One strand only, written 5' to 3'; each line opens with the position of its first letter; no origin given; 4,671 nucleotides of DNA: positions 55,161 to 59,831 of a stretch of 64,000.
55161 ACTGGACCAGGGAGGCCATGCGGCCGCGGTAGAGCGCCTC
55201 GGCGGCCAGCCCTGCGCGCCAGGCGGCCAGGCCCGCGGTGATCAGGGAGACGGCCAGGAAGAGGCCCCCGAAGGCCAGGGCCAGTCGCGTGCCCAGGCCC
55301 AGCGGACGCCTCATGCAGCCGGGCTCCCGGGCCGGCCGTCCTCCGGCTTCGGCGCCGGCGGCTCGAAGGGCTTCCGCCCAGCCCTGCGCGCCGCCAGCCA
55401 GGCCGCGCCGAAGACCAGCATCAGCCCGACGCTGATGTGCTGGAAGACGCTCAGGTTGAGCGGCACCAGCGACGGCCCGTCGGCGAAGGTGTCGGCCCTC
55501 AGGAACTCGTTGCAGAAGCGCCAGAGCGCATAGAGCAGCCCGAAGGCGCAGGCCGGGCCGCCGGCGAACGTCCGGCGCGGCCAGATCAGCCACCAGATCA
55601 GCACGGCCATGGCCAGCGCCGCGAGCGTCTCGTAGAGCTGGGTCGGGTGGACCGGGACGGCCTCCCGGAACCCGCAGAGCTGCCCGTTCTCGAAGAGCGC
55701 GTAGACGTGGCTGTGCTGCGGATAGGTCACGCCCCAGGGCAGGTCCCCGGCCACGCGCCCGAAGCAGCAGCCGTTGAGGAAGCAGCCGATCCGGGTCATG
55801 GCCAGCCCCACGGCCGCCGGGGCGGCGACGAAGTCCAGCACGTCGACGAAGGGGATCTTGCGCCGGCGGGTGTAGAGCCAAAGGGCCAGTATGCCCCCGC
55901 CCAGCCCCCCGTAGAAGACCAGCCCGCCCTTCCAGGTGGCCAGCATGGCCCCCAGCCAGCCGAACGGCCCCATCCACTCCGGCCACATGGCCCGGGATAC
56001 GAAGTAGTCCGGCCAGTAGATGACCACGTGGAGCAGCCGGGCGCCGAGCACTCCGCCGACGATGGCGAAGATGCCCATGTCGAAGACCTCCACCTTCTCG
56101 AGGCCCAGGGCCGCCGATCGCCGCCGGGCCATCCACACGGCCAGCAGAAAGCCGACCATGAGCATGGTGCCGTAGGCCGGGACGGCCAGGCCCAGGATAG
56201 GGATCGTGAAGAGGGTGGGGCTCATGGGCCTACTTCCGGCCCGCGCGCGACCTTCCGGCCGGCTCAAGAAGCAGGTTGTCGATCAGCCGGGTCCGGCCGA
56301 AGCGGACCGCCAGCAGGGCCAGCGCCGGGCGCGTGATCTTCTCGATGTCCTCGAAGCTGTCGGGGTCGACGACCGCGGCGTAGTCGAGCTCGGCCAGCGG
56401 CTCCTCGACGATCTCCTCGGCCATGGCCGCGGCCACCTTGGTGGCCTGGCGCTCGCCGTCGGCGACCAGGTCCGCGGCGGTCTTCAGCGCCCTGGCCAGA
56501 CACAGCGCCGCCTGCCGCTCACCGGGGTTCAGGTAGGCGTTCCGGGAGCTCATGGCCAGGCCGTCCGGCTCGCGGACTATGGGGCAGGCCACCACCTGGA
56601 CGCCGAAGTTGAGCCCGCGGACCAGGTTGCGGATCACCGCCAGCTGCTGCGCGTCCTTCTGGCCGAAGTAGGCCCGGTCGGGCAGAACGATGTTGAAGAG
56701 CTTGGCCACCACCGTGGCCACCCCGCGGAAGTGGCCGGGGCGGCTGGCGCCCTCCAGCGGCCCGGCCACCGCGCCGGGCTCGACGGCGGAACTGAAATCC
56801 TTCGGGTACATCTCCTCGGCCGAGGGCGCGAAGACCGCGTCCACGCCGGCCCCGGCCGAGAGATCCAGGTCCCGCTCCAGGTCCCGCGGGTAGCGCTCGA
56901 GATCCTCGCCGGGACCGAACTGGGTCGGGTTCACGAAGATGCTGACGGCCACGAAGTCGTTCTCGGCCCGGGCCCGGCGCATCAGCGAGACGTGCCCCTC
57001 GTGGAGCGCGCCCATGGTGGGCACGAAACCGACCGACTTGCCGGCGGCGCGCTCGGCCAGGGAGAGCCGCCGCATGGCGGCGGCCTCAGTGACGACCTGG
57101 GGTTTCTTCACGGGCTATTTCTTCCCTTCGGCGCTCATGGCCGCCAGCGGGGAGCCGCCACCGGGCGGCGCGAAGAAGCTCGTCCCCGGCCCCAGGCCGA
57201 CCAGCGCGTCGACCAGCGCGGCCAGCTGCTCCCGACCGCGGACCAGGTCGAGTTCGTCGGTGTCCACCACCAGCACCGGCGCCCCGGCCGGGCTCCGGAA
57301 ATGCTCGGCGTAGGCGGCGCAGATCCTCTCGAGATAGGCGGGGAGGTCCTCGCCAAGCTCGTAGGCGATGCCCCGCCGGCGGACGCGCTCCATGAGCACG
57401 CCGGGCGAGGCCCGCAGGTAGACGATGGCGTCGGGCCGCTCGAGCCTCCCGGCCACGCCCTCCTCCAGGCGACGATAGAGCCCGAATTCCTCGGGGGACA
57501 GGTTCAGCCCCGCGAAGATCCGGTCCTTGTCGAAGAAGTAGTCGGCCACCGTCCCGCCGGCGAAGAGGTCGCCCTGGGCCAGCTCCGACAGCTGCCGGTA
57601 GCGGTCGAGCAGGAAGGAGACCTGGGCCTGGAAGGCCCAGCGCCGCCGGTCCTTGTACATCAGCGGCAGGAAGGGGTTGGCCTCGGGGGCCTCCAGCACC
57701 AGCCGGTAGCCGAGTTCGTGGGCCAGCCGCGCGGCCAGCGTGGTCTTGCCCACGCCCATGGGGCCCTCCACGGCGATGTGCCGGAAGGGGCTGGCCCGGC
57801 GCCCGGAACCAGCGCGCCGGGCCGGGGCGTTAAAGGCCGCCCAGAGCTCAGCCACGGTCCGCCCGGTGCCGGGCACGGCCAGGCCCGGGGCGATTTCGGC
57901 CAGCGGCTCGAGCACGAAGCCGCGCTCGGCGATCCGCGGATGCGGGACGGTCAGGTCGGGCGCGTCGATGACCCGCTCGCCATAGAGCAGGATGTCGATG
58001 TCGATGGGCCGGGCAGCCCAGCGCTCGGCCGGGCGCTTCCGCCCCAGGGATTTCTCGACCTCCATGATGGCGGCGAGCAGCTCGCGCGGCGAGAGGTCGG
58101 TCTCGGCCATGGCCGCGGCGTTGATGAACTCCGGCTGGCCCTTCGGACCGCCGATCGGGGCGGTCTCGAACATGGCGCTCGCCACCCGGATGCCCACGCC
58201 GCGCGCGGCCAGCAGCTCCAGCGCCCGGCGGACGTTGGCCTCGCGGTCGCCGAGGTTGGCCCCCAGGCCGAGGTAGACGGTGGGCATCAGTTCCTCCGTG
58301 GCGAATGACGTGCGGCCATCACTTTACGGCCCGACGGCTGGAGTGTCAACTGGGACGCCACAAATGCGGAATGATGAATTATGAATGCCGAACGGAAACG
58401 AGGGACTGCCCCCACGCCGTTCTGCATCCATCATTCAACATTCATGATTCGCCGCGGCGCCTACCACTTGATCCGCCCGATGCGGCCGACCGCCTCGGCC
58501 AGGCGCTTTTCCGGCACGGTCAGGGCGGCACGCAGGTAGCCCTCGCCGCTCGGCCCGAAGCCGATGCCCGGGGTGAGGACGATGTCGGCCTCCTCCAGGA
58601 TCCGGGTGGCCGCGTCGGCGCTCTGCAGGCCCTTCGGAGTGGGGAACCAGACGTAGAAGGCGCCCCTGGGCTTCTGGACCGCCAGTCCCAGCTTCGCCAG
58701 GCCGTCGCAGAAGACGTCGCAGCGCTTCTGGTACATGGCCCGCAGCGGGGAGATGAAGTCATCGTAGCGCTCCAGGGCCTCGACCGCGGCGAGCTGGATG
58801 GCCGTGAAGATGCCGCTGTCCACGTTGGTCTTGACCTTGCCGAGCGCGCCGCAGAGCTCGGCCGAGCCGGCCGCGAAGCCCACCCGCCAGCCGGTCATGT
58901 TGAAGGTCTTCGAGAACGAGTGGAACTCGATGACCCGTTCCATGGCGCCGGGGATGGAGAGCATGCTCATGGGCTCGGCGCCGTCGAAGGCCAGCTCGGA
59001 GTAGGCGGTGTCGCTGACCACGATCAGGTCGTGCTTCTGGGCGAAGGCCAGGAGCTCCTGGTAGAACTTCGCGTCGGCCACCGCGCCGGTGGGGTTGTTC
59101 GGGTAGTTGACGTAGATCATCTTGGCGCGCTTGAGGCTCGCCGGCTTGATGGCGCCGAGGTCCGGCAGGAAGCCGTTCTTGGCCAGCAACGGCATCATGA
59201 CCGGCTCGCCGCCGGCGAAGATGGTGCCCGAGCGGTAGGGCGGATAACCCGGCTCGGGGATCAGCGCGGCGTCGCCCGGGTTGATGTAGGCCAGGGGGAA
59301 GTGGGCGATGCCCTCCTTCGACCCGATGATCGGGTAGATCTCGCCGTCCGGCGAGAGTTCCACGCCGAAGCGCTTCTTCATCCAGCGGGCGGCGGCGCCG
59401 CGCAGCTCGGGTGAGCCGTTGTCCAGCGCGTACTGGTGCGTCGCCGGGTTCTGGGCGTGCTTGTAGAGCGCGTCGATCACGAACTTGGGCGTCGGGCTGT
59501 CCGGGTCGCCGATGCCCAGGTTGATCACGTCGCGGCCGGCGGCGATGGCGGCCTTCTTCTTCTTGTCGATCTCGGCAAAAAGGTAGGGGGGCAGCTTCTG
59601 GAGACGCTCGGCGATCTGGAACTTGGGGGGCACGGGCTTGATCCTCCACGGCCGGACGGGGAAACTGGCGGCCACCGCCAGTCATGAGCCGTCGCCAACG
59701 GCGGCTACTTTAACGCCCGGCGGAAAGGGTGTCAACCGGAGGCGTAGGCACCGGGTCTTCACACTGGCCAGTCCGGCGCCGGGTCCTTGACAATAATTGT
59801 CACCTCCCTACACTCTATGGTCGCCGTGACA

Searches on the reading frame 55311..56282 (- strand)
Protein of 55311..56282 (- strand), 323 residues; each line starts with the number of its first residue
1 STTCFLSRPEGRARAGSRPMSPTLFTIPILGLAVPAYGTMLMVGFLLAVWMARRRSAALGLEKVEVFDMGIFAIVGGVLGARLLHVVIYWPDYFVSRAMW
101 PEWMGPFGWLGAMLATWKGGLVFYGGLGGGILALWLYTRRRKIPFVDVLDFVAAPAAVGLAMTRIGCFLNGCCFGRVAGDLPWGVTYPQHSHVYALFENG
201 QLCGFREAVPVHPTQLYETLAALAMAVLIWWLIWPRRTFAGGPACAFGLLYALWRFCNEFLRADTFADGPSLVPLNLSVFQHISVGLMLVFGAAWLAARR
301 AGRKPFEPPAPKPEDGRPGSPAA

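Call 7: search_protein_families(library=pfam, proteins=[window:55311-56282:-], max_evalue=0.001)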
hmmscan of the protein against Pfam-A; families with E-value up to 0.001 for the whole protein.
window:55311-56282:- (323 aa): 1 family
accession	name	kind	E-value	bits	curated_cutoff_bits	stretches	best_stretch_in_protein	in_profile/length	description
PF01790.23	LGT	-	7.9e-55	186.2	24.9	1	29-293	6-236/240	Prolipoprotein diacylglyceryl transferase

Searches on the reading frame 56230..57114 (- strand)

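Call 83: search_protein_families(library=pfam, proteins=[window:56230-57114:-], max_evalue=0.00001)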
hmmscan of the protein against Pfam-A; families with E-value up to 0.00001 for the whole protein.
window:56230-57114:- (294 aa): 1 family
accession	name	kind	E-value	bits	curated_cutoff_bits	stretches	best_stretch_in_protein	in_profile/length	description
PF02569.21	Pantoate_ligase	-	3.1e-108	361.4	20.7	1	6-281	1-267/268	Pantoate-beta-alanine ligase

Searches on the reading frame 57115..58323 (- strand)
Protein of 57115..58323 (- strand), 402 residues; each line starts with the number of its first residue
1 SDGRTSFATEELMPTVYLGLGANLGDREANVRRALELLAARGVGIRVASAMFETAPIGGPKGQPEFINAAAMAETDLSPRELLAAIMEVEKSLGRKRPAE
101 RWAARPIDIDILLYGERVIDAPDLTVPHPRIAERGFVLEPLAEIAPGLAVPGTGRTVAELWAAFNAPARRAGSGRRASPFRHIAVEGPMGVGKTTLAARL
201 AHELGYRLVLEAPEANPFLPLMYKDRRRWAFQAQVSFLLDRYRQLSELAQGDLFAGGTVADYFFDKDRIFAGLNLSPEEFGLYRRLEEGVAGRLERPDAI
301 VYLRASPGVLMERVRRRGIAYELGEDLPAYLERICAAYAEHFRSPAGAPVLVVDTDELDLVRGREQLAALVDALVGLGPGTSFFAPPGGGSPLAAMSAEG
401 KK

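Call 83: search_protein_families(library=pfam, proteins=[window:57115-58323:-], max_evalue=0.00001)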
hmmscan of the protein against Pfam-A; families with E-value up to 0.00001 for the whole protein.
window:57115-58323:- (402 aa): 4 families
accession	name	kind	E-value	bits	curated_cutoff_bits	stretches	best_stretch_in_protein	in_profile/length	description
PF01288.25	HPPK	-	1.9e-37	128.6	25.7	1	17-146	1-116/116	7,8-dihydro-6-hydroxymethylpterin-pyrophosphokinase (HPPK)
PF01712.25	dNK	-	1.5e-30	107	27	1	183-372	1-196/203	Deoxynucleoside kinase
PF13238.12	AAA_18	-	8.9e-09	36.3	29.4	1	183-318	1-112/128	AAA domain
PF13671.12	AAA_33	-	1.5e-06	29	27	1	184-322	3-123/143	AAA domain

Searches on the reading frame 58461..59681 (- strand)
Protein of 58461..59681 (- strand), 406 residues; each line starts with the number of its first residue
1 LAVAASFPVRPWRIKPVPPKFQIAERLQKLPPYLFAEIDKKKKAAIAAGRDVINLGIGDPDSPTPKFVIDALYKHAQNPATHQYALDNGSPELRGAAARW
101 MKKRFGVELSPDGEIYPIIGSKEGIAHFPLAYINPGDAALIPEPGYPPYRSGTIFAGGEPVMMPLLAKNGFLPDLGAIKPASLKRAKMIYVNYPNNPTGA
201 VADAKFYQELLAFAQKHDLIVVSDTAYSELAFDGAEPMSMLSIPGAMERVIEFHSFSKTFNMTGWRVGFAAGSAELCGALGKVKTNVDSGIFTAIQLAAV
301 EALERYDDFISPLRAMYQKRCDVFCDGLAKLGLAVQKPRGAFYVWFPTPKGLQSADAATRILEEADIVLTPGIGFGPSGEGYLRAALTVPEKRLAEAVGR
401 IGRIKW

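Call 83: search_protein_families(library=pfam, proteins=[window:58461-59681:-], max_evalue=0.00001)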
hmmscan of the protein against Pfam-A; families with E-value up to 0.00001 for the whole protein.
window:58461-59681:- (406 aa): 1 family
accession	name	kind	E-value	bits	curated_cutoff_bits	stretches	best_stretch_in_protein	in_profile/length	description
PF00155.27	Aminotran_1_2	-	5e-64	217.2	19.7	1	51-401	2-361/361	Aminotransferase class I and II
